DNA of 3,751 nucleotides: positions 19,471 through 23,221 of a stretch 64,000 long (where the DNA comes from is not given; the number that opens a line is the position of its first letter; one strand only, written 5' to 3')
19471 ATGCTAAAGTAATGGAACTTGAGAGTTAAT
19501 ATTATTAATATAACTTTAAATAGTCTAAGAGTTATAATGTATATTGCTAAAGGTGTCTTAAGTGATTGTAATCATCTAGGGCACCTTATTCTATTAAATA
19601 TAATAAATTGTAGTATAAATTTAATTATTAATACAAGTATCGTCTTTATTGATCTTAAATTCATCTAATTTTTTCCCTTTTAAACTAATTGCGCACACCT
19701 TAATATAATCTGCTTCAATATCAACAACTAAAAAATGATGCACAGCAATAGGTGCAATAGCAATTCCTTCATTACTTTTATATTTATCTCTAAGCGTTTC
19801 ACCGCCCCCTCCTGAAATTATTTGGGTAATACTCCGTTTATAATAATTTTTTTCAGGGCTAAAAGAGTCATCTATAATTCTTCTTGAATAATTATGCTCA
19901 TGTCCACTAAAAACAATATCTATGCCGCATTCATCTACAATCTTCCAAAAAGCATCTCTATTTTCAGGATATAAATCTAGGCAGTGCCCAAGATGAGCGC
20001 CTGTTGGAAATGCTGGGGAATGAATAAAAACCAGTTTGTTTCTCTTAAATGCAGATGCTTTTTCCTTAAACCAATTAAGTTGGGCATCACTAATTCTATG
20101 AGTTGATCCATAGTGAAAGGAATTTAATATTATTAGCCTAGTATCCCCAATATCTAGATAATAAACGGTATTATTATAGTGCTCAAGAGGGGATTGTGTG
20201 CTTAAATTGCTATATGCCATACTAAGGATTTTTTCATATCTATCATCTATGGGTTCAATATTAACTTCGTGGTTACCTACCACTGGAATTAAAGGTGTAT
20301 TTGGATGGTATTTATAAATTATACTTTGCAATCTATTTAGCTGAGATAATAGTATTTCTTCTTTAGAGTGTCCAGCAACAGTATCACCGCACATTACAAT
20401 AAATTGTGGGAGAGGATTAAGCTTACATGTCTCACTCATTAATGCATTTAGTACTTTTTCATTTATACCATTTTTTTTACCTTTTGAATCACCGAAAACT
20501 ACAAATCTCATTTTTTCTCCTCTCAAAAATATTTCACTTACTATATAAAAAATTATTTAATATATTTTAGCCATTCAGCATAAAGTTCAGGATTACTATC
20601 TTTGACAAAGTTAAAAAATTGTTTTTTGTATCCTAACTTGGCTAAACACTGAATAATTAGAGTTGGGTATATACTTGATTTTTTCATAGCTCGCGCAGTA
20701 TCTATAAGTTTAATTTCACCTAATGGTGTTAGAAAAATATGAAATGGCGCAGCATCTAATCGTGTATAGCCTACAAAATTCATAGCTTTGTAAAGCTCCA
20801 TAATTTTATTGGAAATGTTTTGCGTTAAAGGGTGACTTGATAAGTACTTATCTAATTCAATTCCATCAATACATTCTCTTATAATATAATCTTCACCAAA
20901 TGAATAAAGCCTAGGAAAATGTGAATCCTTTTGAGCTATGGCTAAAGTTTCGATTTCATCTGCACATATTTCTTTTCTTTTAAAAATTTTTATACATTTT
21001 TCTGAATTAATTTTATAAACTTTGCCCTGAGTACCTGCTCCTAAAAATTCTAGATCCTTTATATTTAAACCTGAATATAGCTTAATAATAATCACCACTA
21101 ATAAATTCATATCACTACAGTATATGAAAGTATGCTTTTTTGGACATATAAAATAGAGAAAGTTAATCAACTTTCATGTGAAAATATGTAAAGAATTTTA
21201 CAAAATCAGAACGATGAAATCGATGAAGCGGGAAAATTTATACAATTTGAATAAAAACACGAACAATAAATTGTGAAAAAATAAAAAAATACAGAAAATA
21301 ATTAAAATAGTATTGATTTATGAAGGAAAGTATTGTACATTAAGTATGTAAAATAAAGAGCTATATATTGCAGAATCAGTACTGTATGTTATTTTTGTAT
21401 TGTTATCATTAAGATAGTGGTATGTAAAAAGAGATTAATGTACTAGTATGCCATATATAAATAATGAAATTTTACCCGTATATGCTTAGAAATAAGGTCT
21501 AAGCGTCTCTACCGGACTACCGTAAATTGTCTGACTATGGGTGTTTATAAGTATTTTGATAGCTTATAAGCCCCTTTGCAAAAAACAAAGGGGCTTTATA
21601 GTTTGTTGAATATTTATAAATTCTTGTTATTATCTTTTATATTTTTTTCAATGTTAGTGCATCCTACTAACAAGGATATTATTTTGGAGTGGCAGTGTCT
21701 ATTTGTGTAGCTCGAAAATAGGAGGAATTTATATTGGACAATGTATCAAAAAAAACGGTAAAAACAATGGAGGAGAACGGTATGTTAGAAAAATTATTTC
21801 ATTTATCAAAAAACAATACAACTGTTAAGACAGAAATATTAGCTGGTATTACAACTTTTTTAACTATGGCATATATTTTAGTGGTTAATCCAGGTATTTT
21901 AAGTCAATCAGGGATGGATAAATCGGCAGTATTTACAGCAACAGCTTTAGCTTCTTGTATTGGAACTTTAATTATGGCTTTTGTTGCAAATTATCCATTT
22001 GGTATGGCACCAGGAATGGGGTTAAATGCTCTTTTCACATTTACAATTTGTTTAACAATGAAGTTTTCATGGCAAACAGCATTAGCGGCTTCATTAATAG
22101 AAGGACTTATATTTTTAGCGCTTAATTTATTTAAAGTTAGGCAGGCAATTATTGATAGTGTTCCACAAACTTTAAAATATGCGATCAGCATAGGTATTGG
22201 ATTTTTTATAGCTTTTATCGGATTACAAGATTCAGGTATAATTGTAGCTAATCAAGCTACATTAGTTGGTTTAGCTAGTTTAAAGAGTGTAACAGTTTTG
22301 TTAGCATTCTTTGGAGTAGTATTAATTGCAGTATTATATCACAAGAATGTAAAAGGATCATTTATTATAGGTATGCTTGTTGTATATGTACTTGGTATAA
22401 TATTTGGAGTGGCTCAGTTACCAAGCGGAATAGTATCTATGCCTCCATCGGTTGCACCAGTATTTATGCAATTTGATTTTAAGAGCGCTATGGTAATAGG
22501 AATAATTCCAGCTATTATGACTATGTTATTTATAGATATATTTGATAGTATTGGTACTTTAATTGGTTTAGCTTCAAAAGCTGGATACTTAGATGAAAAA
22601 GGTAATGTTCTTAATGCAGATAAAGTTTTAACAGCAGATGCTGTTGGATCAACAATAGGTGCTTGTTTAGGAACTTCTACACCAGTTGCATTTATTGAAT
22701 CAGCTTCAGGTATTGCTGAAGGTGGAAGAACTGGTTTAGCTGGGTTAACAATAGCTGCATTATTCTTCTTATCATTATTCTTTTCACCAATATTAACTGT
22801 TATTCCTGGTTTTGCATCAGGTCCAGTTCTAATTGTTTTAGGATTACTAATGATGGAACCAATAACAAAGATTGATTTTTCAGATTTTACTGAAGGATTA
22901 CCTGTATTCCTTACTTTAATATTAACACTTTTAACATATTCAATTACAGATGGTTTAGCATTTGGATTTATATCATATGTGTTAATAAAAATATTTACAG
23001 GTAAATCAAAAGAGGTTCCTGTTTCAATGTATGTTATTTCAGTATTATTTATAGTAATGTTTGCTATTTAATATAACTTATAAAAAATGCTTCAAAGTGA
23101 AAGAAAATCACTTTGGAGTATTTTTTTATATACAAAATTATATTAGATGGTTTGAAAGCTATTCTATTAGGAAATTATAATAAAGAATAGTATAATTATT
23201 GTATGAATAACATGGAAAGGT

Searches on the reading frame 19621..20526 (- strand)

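Call 70: search_protein_families(library=pfam, proteins=[window:19621-20526:-], max_evalue=0.00001)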
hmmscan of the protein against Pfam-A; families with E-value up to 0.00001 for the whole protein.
window:19621-20526:- (301 aa): 1 family
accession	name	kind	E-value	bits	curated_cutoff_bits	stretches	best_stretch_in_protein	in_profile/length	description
PF00149.33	Metallophos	-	6e-14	53.4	21.5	1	6-213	1-191/191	Calcineurin-like phosphoesterase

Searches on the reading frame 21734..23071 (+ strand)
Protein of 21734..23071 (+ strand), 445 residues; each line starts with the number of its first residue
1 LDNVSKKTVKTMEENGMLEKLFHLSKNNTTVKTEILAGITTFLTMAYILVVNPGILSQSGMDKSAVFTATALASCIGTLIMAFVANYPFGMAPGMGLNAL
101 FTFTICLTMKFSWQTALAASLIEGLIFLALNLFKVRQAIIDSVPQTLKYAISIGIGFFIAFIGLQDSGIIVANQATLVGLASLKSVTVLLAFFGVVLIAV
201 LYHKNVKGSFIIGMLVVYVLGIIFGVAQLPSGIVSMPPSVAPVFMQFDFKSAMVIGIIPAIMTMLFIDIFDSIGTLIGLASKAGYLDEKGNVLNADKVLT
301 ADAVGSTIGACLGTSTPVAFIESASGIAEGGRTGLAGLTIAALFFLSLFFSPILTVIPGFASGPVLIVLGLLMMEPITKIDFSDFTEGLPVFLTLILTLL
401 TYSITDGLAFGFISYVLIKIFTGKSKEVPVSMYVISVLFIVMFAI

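Call 70: search_protein_families(library=pfam, proteins=[window:21734-23071:+], max_evalue=0.00001)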
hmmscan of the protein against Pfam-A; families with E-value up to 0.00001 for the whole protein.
window:21734-23071:+ (445 aa): 1 family
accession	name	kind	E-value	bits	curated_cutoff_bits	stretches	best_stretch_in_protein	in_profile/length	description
PF00860.26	Xan_ur_permease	-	1.3e-38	133.2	27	1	34-404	3-383/389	Permease family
